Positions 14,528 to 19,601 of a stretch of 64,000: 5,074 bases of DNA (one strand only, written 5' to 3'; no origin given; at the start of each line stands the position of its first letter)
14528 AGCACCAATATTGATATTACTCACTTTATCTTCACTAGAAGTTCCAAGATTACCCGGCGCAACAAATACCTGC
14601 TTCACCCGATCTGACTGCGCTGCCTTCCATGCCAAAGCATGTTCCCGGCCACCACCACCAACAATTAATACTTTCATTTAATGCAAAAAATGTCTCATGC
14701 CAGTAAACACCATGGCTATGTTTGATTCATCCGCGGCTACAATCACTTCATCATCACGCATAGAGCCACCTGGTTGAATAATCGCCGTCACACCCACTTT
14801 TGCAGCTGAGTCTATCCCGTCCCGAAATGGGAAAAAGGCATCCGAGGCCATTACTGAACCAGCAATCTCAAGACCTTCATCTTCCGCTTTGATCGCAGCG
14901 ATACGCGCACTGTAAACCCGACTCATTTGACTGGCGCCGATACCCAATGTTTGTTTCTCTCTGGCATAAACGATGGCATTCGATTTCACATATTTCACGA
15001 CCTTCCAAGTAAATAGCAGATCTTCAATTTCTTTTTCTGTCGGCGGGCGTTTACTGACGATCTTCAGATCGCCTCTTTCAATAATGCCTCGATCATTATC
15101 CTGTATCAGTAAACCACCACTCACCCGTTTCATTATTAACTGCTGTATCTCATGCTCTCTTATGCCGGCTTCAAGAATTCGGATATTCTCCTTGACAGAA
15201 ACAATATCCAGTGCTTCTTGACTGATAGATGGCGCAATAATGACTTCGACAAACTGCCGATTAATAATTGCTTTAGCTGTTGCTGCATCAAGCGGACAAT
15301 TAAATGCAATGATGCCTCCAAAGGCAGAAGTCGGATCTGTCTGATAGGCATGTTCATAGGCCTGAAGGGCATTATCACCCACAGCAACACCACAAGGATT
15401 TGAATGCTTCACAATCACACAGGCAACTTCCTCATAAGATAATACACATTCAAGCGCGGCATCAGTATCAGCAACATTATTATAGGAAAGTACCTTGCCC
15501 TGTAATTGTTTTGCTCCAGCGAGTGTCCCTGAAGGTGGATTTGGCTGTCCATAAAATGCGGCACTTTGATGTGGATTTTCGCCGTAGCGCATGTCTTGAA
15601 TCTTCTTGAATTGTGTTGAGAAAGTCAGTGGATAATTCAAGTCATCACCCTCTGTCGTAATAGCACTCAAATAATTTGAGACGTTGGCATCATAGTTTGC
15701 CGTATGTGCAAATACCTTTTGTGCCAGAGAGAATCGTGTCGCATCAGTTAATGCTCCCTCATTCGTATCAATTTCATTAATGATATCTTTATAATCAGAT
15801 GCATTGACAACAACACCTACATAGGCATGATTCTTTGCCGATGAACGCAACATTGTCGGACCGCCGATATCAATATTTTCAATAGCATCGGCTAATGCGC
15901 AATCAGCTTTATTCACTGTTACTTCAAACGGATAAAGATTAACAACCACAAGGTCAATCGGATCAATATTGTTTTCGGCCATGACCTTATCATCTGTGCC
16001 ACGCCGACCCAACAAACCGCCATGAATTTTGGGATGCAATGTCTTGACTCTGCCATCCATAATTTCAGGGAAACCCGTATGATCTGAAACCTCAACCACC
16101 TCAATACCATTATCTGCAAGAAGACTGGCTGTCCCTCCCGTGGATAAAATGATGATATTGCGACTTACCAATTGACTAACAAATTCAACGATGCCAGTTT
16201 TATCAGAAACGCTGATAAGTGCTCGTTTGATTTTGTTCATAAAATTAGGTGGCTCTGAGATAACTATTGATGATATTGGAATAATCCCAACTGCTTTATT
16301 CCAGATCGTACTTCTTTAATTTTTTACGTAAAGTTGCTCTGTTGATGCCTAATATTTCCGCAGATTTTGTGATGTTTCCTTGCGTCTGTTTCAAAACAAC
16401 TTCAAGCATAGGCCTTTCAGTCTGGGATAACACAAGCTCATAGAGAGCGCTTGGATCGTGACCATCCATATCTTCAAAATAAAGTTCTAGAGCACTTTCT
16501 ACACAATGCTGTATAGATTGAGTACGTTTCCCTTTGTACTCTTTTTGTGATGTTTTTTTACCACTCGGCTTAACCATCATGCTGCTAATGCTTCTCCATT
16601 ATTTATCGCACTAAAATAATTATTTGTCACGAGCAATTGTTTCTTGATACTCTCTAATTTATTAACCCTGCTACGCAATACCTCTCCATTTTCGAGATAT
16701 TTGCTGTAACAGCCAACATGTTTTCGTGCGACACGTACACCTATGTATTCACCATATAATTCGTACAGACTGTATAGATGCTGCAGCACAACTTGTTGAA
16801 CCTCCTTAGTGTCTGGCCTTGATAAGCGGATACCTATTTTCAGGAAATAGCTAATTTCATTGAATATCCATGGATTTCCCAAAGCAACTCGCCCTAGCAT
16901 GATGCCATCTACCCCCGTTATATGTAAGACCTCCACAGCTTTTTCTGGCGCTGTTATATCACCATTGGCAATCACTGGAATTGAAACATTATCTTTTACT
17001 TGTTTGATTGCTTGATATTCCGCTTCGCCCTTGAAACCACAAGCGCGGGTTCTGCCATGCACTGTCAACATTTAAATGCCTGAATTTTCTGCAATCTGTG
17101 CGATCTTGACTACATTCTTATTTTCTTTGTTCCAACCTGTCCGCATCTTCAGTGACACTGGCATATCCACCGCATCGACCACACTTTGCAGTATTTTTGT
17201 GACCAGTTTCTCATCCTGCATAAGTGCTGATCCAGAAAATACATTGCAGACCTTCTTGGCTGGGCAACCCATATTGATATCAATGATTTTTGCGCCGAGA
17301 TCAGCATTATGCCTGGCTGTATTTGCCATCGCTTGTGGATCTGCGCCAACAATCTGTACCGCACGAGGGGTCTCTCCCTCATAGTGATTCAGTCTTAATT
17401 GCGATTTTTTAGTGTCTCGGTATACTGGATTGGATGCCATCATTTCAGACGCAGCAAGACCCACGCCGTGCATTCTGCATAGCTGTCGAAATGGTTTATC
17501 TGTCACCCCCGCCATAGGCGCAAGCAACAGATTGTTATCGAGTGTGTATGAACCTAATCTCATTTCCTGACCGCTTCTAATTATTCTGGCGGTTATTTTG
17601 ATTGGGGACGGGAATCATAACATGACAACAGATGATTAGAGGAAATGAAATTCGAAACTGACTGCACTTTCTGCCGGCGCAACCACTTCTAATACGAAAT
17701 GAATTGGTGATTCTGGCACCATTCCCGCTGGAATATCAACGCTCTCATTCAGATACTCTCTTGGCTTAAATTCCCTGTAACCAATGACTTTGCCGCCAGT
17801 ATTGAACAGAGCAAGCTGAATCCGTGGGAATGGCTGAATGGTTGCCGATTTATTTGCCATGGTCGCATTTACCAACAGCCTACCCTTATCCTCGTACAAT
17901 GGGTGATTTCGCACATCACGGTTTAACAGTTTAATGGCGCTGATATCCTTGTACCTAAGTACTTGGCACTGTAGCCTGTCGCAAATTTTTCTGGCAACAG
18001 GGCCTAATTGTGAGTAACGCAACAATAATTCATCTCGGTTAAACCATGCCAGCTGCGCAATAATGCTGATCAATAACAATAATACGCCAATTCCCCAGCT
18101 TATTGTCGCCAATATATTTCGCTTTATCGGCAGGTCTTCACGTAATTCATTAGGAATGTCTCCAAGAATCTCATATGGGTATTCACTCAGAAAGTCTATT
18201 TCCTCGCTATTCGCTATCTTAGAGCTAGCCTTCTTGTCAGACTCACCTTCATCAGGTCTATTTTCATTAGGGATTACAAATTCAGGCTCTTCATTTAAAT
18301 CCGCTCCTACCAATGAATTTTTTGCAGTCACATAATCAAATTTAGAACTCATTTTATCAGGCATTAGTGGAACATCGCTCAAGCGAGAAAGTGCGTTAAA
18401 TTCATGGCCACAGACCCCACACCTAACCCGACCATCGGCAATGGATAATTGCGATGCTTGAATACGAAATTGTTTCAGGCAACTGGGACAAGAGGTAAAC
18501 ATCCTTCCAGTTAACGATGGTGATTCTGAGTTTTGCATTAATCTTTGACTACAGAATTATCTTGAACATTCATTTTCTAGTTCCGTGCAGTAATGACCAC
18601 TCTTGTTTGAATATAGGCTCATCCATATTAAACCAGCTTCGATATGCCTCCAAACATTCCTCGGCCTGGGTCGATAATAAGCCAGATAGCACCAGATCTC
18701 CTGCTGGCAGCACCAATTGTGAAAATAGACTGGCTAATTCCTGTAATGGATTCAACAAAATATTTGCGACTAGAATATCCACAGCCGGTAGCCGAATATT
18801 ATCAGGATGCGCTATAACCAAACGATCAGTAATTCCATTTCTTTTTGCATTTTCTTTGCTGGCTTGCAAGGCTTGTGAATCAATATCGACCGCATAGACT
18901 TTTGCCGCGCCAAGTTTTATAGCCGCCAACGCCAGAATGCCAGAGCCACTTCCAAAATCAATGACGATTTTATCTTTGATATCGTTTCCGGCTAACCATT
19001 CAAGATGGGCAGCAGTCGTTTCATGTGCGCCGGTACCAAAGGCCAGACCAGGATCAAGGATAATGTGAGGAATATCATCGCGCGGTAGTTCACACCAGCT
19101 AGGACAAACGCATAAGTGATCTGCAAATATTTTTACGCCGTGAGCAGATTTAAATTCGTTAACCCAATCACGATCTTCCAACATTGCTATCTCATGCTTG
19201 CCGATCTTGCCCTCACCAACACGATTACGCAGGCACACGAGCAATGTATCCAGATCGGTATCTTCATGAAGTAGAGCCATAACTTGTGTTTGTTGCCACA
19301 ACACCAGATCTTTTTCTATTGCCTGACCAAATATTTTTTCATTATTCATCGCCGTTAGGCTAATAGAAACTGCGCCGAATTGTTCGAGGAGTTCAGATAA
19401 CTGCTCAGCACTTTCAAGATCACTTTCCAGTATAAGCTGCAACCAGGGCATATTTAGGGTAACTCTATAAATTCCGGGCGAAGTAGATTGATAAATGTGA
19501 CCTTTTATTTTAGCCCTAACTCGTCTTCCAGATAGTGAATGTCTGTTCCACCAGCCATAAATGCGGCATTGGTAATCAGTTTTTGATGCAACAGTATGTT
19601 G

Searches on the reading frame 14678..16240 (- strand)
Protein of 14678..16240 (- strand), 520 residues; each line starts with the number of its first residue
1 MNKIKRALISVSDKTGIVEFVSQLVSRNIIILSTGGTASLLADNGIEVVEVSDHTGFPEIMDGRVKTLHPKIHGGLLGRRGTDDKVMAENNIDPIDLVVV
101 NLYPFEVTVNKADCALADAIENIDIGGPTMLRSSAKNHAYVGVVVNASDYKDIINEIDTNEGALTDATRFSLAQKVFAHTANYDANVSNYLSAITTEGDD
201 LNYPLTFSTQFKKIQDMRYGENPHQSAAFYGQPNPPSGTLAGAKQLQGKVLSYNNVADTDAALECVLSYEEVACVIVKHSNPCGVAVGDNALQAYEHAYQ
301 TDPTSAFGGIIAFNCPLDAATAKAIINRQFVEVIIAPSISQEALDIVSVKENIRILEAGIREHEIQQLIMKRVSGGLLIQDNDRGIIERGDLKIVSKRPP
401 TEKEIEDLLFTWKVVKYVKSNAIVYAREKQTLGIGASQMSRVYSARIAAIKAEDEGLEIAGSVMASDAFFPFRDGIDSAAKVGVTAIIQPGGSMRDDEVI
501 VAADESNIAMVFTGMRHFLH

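Call 6: search_protein_families(library=pfam, proteins=[window:14678-16240:-], max_evalue=0.01)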
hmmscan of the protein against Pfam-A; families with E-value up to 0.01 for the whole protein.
window:14678-16240:- (520 aa): 2 families
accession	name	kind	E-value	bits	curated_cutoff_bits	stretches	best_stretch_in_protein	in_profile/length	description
PF01808.24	AICARFT_IMPCHas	-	8.2e-121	403.7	25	1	134-451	1-311/311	AICARFT/IMPCHase bienzyme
PF02142.27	MGS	-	2.5e-23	82.4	24.1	1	16-129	1-94/94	MGS-like domain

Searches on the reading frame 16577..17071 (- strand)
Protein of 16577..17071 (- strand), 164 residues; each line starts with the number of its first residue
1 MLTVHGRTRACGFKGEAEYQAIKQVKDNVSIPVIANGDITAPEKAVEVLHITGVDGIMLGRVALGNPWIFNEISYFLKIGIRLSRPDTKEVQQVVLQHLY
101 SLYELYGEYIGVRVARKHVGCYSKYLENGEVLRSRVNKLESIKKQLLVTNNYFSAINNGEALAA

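Call 38: search_protein_families(library=pfam, proteins=[window:16577-17071:-], max_evalue=0.00001)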
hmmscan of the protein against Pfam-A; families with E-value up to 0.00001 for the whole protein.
window:16577-17071:- (164 aa): 1 family
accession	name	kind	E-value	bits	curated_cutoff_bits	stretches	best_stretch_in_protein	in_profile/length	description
PF01207.24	Dus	-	6e-39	134.4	20.4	1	1-148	154-301/311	Dihydrouridine synthase (Dus)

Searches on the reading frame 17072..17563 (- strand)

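Call 38: search_protein_families(library=pfam, proteins=[window:17072-17563:-], max_evalue=0.00001)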
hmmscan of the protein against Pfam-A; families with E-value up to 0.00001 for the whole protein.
window:17072-17563:- (163 aa): 1 family
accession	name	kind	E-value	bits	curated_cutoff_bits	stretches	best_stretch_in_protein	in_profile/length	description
PF01207.24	Dus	-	2.1e-51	175.4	20.4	1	13-163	1-152/311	Dihydrouridine synthase (Dus)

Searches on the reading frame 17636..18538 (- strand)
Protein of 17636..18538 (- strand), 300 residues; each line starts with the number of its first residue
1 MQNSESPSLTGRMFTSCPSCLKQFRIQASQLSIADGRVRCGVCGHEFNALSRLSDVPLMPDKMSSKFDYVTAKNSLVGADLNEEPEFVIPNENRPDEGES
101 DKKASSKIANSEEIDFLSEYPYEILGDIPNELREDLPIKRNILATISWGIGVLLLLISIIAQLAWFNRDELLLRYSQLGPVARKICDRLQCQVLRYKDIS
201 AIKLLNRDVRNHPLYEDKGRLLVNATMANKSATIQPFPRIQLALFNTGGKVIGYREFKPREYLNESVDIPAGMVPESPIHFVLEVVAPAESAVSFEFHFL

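Call 38: search_protein_families(library=pfam, proteins=[window:17636-18538:-], max_evalue=0.00001)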
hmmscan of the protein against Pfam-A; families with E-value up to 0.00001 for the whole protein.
window:17636-18538:- (300 aa): 3 families
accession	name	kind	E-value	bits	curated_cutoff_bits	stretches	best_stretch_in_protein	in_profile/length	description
PF11906.13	DUF3426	-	5.8e-35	121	27.7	1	152-299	2-147/147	Protein of unknown function (DUF3426)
PF13717.11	Zn_ribbon_4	-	1.5e-09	38.1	30.3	1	13-48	1-36/36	zinc-ribbon domain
PF13719.11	Zn_ribbon_5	-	4.5e-08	33.2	29.3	1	13-49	1-37/37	zinc-ribbon domain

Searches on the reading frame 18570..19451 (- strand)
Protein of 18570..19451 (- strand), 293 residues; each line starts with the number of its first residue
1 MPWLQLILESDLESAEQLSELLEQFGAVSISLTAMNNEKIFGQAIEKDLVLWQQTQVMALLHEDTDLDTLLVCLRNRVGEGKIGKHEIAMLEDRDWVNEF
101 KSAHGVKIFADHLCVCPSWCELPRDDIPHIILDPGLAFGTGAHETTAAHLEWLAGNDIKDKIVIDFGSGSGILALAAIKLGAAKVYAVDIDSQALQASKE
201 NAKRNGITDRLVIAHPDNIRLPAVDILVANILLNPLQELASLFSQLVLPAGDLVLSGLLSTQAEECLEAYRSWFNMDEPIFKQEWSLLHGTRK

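Call 38: search_protein_families(library=pfam, proteins=[window:18570-19451:-], max_evalue=0.00001)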
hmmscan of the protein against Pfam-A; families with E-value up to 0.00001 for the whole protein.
window:18570-19451:- (293 aa): 6 families
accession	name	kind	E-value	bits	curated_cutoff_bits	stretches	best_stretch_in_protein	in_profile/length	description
PF06325.19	PrmA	-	1.1e-74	252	22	1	2-292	1-295/296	Ribosomal protein L11 methyltransferase (PrmA)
PF05175.20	MTS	-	6e-09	36.2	23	1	150-235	24-106/170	Methyltransferase small domain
PF13847.12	Methyltransf_31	-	7e-08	32.7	27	1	159-242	3-93/145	Methyltransferase domain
PF13649.12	Methyltransf_25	-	1.7e-07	32.2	27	1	163-234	1-75/97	Methyltransferase domain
PF03602.21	Cons_hypoth95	-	2e-06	28.1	24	1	151-210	34-92/182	Conserved hypothetical protein 95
PF08241.18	Methyltransf_11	-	2.2e-06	28.7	21.2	1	165-244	2-81/95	Methyltransferase domain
